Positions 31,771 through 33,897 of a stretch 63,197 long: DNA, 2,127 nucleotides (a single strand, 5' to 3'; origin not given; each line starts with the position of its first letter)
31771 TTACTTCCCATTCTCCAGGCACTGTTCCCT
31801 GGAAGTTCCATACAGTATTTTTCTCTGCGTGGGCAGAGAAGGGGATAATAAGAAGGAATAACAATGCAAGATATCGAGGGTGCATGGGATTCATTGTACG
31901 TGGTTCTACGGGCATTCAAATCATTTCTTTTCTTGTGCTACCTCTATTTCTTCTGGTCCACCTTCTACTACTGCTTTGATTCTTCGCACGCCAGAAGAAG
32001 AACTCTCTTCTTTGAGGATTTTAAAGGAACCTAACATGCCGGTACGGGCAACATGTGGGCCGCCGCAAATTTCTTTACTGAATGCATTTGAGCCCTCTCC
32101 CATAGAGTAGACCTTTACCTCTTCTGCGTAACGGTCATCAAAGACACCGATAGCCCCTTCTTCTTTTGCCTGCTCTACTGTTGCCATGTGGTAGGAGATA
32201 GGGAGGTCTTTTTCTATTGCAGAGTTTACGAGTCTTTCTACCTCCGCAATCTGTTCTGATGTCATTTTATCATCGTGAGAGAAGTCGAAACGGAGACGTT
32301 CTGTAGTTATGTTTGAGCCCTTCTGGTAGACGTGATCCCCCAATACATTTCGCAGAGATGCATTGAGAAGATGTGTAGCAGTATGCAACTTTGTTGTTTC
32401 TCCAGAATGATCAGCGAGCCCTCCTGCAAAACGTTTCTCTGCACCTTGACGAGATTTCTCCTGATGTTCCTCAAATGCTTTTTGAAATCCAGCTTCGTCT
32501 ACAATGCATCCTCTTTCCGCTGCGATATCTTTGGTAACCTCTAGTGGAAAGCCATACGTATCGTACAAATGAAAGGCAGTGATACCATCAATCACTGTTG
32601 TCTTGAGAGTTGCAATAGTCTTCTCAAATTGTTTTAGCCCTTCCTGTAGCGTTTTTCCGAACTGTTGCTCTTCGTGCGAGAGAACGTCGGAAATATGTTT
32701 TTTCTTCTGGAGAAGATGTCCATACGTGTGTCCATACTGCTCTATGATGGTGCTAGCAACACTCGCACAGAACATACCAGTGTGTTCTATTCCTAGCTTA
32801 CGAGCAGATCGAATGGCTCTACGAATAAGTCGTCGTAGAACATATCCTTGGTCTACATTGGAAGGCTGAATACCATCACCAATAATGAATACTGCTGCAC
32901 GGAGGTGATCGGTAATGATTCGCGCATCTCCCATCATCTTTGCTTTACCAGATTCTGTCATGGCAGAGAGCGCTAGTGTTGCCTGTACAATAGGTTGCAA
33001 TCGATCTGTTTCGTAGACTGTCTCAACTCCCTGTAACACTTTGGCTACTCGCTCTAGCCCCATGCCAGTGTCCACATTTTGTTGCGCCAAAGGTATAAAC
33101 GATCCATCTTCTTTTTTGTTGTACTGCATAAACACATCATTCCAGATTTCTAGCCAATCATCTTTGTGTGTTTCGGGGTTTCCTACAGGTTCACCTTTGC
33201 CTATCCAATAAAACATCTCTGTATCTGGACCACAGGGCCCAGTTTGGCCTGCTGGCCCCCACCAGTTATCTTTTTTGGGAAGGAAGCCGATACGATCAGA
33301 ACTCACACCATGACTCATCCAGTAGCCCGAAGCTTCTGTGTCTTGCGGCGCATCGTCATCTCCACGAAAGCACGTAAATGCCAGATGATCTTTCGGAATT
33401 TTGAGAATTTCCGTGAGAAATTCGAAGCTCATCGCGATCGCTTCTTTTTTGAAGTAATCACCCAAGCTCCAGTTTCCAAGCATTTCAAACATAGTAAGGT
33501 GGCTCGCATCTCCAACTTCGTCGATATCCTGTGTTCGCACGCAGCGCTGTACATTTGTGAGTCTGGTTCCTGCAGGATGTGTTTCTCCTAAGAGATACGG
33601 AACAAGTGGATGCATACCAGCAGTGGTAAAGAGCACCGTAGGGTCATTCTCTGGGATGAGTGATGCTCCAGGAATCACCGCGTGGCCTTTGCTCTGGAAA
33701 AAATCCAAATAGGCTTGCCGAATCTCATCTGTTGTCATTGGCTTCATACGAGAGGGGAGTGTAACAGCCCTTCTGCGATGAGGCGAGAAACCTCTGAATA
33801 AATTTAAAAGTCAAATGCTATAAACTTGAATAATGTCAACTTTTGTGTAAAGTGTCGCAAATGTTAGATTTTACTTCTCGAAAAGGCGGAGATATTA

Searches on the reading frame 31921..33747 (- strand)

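Call 40: search_protein_families(library=pfam, proteins=[window:31921-33747:-], max_evalue=0.0001)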
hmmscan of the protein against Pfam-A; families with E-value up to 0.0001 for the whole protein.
window:31921-33747:- (608 aa): 2 families
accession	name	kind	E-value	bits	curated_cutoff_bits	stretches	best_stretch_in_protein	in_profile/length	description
PF01411.24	tRNA-synt_2c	-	4.8e-143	478.1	30.3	1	8-440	1-436/552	tRNA synthetases class II (A)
PF07973.19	tRNA_SAD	-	6.5e-16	58.5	24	1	544-590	1-43/44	Threonyl and Alanyl tRNA synthetase second additional domain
